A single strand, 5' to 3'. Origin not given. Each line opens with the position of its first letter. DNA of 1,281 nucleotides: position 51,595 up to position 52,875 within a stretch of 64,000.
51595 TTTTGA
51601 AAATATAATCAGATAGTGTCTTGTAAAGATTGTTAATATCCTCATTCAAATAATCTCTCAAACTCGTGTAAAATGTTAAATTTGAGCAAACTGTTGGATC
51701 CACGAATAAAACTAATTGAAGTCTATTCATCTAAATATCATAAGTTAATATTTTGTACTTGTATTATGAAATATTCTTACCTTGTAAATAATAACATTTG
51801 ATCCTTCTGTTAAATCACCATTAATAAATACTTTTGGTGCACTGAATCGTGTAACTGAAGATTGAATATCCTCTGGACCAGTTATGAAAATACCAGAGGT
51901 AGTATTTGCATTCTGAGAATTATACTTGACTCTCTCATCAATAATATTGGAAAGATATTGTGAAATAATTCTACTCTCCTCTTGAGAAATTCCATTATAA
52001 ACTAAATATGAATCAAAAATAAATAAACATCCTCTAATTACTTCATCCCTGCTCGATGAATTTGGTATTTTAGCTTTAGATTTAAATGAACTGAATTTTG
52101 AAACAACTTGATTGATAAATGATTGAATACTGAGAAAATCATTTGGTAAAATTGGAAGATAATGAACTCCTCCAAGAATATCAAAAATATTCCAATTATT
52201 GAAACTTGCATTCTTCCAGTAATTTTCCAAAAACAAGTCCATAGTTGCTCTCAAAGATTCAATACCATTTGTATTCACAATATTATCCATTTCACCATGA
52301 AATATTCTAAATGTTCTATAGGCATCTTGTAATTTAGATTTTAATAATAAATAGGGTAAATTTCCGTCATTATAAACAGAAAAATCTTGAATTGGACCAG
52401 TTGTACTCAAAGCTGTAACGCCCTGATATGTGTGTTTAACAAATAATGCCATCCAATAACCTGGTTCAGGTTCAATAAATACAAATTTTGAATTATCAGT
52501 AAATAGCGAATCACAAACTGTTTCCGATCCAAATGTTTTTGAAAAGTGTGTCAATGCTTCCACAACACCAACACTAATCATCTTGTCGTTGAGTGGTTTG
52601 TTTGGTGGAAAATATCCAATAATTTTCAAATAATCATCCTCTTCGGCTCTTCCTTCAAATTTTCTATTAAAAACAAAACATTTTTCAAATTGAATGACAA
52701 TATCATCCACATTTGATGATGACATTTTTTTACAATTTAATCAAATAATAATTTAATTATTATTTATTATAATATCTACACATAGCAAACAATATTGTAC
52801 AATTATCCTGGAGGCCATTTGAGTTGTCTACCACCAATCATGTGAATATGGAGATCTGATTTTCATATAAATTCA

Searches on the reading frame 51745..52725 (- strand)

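Call 21: search_protein_families(library=pfam, proteins=[window:51745-52725:-])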
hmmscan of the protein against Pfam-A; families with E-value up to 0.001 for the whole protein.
window:51745-52725:- (326 aa): 1 family
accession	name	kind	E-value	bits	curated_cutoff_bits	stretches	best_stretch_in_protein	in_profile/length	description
PF19031.6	Intu_longin_1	-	3.4e-18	66.3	23.7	1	17-144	5-112/112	First Longin domain of INTU, CCZ1 and HPS4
